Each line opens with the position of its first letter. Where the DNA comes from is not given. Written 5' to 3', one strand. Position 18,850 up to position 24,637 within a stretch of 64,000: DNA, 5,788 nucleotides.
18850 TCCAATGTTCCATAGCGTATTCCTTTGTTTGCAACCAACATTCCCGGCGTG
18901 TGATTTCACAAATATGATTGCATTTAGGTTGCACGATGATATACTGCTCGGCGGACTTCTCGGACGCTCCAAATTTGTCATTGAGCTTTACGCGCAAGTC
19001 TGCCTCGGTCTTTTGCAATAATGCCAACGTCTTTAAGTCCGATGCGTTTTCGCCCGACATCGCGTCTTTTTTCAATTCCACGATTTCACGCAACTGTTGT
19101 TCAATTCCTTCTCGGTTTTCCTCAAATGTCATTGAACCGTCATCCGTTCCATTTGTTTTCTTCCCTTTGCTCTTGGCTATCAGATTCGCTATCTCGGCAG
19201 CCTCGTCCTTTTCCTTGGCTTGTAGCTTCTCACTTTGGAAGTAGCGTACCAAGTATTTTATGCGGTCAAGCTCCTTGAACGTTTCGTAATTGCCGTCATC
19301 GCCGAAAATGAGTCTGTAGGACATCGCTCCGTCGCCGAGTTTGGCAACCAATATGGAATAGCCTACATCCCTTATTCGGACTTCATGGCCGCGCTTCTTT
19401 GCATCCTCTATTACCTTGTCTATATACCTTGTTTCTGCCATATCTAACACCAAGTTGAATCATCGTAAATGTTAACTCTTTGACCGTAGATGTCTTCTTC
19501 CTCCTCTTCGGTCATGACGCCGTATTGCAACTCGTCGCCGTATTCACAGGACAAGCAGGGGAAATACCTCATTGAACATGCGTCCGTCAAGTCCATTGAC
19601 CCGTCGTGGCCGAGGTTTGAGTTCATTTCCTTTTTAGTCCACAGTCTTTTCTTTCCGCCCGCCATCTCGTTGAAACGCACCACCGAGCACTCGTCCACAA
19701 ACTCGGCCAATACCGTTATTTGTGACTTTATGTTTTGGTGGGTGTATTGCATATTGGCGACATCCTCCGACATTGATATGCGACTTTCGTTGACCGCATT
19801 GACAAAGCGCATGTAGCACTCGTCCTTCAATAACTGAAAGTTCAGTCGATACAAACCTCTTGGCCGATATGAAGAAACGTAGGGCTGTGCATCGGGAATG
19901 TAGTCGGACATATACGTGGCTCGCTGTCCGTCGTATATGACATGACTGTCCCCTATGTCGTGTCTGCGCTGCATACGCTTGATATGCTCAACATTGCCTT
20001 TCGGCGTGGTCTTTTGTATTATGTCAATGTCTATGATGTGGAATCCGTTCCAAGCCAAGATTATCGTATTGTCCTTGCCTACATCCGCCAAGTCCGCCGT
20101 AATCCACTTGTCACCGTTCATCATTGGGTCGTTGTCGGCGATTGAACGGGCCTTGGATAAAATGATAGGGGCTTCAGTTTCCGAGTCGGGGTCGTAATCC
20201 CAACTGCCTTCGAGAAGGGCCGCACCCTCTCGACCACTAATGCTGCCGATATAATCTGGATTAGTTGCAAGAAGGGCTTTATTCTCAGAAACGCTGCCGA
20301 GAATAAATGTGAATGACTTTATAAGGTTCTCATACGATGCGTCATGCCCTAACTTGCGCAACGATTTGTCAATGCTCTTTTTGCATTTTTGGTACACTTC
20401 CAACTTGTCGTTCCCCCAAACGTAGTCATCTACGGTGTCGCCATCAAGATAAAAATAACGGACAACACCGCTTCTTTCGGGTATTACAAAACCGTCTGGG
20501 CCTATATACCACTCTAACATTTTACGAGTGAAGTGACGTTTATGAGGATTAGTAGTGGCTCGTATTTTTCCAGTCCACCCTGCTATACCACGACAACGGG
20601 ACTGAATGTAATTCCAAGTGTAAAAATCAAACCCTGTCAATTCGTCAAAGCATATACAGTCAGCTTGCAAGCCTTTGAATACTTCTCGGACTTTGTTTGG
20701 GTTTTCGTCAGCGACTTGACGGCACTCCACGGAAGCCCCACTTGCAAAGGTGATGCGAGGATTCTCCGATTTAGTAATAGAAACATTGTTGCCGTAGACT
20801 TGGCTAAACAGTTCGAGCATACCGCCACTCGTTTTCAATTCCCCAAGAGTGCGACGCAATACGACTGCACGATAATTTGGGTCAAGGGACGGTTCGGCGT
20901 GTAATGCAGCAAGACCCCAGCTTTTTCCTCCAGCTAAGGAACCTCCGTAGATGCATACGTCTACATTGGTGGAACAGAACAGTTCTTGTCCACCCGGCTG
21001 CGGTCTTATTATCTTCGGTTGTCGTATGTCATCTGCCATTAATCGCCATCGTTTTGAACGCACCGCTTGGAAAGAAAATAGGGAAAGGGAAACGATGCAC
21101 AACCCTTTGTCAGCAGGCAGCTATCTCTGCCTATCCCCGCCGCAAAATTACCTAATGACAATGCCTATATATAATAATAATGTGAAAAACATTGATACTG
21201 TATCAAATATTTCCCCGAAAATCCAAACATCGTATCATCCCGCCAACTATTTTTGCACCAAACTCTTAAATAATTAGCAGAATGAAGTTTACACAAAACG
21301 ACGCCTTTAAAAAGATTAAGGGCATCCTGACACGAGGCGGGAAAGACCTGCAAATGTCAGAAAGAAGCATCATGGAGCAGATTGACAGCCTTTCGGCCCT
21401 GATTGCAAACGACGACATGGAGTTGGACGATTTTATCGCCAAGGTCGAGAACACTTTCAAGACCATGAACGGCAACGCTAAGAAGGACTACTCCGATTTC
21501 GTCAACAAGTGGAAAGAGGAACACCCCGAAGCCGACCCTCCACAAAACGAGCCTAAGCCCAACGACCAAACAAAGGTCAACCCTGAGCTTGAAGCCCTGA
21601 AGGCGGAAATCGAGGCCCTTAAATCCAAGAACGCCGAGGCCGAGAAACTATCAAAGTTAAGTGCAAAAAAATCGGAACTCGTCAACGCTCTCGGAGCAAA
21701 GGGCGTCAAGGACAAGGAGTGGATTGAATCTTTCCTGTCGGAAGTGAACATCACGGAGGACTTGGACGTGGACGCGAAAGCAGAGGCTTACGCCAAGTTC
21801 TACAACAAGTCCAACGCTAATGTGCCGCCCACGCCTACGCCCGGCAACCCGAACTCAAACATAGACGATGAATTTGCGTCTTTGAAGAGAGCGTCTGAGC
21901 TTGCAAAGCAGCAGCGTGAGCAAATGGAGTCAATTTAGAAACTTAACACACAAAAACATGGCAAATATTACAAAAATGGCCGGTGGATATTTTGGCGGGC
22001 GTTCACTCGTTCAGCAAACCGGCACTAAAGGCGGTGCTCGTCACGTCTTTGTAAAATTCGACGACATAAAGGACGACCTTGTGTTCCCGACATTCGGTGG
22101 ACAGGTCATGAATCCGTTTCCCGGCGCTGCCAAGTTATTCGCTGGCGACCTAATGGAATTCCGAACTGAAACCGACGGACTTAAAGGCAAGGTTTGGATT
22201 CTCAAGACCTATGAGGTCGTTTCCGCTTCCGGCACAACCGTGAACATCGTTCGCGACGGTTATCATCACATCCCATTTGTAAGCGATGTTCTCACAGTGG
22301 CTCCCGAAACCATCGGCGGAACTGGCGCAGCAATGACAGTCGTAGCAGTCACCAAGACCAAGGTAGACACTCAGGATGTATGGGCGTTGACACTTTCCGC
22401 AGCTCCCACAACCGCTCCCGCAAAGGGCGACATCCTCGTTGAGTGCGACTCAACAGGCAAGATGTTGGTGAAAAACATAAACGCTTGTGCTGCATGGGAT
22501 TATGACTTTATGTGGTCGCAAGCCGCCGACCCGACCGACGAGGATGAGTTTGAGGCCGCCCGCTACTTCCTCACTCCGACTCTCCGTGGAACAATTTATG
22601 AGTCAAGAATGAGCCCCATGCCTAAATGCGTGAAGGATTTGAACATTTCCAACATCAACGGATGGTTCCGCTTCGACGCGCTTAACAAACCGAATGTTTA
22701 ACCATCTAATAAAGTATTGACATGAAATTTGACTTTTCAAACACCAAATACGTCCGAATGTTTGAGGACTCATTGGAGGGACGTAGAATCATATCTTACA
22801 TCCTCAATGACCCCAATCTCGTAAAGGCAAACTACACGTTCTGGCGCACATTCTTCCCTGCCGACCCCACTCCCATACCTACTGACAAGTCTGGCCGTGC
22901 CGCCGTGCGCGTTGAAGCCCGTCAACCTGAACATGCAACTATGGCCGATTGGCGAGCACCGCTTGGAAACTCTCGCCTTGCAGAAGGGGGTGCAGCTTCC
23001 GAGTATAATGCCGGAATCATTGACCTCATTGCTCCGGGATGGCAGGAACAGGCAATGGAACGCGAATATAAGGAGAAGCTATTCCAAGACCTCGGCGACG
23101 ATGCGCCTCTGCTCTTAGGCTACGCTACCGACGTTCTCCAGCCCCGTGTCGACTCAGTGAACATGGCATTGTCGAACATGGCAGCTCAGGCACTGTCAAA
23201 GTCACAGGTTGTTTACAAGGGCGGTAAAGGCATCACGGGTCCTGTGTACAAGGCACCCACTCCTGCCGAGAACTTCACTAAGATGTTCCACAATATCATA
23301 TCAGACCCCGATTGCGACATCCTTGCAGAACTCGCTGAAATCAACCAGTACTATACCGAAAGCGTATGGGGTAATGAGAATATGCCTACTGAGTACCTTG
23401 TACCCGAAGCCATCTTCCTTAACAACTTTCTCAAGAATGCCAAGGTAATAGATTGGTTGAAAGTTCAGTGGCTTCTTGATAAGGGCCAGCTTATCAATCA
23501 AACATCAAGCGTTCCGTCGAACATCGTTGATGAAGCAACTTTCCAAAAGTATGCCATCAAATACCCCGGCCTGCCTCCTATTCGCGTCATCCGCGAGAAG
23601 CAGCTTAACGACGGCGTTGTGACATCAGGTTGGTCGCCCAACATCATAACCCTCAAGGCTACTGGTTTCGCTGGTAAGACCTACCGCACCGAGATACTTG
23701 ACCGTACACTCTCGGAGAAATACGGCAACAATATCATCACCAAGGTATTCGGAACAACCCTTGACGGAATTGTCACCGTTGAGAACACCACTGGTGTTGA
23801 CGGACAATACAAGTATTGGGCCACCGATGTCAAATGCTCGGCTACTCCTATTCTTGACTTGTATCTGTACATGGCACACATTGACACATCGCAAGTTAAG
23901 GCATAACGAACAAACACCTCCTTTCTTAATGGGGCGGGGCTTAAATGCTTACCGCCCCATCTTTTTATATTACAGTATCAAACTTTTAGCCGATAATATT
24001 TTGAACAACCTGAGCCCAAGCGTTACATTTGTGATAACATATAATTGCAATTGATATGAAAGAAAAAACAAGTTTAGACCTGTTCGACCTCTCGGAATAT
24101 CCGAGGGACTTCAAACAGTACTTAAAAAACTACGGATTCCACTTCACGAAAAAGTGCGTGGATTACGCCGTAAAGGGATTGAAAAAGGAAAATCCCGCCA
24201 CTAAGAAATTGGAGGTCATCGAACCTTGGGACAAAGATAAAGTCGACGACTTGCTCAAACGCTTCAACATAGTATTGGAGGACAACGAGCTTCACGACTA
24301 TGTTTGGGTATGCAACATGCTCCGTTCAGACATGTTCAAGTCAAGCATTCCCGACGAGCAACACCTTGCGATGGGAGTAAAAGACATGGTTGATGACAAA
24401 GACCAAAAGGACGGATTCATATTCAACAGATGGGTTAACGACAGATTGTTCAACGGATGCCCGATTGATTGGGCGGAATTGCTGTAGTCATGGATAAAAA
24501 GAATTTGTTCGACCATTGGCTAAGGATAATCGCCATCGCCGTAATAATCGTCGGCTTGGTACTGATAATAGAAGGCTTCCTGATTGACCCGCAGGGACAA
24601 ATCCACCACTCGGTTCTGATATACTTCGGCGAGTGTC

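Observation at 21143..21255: Perfect palindrome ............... sits exactly midway between divergent -7 boxes of the TerL and scaffold/capsid operons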

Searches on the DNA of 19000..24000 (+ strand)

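Call 4: search_dna_similar(query=window:19000-24000:+, collection=phages, mode=near, max_rows=30)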
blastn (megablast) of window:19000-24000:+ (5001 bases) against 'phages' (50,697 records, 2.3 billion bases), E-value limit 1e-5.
No match.
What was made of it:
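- Tried and rejected: Nucleotide search of cultured phages found no match (call 4).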

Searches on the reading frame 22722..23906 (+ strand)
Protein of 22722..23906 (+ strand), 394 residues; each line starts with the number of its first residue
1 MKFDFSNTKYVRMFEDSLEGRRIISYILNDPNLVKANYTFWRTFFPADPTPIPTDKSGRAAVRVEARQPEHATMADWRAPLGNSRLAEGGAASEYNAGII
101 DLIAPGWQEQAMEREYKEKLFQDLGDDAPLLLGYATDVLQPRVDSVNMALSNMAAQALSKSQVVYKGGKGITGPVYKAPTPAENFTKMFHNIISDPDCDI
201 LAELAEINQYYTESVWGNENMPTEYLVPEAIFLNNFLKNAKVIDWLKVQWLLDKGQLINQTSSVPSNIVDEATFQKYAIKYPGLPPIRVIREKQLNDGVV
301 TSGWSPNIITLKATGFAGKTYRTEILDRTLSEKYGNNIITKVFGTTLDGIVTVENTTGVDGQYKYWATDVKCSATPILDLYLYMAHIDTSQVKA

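Call 12: search_protein_families(library=phrogs, proteins=[window:22722-23906:+])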
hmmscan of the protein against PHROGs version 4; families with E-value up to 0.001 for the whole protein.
window:22722-23906:+ (394 aa): 1 family
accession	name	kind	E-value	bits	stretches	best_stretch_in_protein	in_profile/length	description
phrog_29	-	head and packaging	9.2e-07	29.4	1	39-346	48-330/439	major head protein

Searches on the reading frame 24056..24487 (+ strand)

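Call 12: search_protein_families(library=phrogs, proteins=[window:24056-24487:+])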
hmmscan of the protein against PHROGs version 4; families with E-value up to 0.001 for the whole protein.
window:24056-24487:+ (143 aa): 1 family
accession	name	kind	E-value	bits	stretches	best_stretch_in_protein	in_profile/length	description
phrog_38431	-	unknown function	1.7e-29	104.1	1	8-143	6-144/144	-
